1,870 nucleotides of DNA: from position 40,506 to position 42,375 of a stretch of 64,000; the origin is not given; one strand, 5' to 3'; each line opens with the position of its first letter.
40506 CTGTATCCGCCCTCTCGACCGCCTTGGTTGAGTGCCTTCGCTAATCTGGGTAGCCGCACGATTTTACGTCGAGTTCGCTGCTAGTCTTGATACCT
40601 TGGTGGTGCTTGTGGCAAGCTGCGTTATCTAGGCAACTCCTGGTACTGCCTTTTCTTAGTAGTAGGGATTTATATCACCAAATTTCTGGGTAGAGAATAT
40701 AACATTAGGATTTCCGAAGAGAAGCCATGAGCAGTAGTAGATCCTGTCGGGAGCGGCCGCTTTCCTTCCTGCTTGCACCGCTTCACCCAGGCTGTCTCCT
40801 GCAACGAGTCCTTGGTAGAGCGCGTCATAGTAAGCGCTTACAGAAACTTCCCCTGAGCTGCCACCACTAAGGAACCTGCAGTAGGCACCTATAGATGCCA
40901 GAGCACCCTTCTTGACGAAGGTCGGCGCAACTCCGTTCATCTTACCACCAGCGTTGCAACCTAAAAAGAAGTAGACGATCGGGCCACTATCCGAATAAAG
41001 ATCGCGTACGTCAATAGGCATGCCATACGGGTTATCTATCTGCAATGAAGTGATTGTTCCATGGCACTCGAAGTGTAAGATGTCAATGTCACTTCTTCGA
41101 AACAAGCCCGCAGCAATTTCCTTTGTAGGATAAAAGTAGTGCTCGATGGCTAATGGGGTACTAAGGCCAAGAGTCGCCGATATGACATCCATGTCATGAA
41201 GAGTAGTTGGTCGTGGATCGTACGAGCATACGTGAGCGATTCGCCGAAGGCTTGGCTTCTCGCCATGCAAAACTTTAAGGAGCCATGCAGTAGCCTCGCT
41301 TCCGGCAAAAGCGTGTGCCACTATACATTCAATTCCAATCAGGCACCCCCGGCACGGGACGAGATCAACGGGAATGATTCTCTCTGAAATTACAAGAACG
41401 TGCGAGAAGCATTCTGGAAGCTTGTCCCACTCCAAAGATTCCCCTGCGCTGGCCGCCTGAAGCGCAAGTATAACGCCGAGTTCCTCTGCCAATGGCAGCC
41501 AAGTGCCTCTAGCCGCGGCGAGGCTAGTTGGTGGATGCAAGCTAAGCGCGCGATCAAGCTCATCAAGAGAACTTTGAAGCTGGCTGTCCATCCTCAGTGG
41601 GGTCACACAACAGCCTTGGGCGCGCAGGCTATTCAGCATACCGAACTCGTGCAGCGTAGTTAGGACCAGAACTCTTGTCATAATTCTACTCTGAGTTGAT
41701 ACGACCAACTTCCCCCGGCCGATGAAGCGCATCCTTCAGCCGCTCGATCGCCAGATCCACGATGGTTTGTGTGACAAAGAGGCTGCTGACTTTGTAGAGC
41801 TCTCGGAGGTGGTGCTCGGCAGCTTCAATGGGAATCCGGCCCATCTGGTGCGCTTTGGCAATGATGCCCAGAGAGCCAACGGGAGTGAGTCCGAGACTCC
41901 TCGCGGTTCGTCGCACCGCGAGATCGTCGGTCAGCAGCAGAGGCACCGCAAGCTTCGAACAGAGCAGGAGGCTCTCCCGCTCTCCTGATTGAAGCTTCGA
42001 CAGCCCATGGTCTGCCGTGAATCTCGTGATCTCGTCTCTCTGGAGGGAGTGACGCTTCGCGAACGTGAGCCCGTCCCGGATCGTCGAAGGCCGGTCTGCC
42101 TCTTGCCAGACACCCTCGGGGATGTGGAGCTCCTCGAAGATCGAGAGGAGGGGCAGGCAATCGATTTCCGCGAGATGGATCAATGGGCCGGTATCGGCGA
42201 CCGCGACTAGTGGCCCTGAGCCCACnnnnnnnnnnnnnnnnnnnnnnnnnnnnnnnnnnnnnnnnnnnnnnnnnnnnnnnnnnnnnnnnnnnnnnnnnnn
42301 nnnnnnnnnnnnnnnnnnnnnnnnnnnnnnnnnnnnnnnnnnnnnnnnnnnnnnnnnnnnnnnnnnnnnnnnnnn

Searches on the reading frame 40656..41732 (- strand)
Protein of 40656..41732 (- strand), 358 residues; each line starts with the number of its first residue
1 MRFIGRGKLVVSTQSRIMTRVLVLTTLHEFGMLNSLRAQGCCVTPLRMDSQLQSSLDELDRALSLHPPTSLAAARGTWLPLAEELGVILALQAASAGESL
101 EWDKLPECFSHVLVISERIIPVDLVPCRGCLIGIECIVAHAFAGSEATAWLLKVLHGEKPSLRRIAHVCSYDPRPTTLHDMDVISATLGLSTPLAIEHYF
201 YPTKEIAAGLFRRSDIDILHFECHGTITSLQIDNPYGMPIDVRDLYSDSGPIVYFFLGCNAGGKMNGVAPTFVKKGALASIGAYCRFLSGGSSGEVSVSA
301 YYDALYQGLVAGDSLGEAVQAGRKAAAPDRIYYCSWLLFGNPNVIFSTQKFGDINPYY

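Call 6: search_protein_families(library=pfam, proteins=[window:40656-41732:-], max_evalue=0.01)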
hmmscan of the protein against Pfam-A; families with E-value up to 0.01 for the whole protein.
window:40656-41732:- (358 aa): 0 families

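Call 9: search_protein_families(library=ncbifam, proteins=[window:40656-41732:-], max_evalue=0.01)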
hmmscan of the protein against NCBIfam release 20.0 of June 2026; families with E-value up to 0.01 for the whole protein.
window:40656-41732:- (358 aa): 0 families

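Call 10: search_protein_families(library=padloc, proteins=[window:40656-41732:-], max_evalue=0.01)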
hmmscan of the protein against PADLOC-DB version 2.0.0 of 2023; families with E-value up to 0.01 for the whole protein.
window:40656-41732:- (358 aa): 0 families

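Call 41: search_protein_families(library=pfam, proteins=[window:40656-41732:-], max_evalue=1)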
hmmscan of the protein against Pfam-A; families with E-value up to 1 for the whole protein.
window:40656-41732:- (358 aa): 1 family
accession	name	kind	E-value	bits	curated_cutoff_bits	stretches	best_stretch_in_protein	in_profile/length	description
PF06633.16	DUF1155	-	0.46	10.5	25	1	62-79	8-25/42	Protein of unknown function (DUF1155)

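Call 67: search_solved_structures(query=window:40656-41732:-, max_evalue=10)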
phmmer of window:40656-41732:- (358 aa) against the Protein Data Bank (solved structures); distinct sequences matched with E-value up to 10: 1.
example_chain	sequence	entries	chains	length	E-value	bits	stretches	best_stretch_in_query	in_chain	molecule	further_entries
23sh_T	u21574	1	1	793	0.17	14.1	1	243-347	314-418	nozzle gp13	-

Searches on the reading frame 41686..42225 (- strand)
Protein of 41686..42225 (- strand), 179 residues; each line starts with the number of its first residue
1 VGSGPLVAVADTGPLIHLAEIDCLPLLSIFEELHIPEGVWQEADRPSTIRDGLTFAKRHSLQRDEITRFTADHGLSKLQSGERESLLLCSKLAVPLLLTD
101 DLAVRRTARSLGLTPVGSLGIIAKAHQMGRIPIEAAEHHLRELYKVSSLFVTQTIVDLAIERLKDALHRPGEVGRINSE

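Call 41: search_protein_families(library=pfam, proteins=[window:41686-42225:-], max_evalue=1)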
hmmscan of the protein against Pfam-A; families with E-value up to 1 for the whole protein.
window:41686-42225:- (179 aa): 2 families
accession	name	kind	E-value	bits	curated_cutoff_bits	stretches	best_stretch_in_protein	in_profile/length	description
PF20698.3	PIN-TPR-GreABC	-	0.13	13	27.8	0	83-110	112-138/138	PIN domain associated with the TPR-GreAB-C-PIN system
PF11848.13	DUF3368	-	0.14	12.5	27.3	1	117-160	3-43/46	Domain of unknown function (DUF3368)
